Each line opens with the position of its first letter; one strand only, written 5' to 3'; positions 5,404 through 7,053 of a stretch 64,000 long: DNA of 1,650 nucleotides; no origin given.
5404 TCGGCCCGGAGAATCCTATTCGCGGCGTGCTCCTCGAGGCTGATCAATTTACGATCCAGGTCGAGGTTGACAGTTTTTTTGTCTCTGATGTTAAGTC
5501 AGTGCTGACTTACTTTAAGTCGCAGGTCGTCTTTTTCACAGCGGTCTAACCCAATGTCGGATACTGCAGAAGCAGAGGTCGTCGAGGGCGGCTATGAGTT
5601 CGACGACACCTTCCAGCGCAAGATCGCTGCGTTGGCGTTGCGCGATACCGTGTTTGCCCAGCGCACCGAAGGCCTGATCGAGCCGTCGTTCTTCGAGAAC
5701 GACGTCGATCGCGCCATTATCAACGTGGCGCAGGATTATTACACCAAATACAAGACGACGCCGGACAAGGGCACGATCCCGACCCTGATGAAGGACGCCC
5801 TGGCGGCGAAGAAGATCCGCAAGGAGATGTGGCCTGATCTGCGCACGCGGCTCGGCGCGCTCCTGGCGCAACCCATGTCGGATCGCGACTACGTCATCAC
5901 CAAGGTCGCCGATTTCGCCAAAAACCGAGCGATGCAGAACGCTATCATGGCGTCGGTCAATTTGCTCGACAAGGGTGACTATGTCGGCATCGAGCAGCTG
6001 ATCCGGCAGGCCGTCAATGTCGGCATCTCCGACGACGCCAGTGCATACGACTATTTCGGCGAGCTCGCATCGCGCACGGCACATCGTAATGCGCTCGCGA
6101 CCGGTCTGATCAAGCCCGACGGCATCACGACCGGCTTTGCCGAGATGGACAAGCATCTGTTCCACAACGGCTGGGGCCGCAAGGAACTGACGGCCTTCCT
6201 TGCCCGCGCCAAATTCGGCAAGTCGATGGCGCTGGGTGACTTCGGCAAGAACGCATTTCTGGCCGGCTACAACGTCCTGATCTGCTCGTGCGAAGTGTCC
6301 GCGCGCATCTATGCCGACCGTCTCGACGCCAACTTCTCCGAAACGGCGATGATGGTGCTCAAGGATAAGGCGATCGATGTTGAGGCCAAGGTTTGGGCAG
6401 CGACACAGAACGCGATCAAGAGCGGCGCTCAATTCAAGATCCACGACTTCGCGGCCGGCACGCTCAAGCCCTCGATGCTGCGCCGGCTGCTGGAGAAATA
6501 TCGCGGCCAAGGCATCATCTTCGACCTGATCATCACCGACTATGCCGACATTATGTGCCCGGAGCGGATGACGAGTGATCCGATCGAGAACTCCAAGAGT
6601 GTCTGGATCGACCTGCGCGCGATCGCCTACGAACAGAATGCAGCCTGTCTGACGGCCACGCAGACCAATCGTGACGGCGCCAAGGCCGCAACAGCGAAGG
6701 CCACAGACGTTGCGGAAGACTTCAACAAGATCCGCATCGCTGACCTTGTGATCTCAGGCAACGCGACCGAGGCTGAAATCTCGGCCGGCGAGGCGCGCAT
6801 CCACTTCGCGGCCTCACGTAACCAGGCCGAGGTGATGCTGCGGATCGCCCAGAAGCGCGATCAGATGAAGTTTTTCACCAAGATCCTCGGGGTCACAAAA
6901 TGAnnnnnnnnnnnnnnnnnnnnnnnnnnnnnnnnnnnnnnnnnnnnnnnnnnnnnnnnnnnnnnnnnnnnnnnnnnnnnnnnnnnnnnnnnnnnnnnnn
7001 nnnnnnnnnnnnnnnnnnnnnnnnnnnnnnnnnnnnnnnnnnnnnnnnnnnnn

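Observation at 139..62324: Genome-wide promoter family with a built-in perfect palindromic operator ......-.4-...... (about 14 strong and 6-8 degenerate copies)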

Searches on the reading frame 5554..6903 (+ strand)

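Call 12: search_protein_families(library=phrogs, proteins=[window:5554-6903:+], max_evalue=0.00001)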
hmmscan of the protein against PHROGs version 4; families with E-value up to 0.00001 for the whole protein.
window:5554-6903:+ (449 aa): 1 family
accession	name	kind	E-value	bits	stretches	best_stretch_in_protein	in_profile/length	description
phrog_19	-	DNA, RNA and nucleotide metabolism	4.7e-62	211.7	1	15-441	158-579/621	DnaB-like replicative helicase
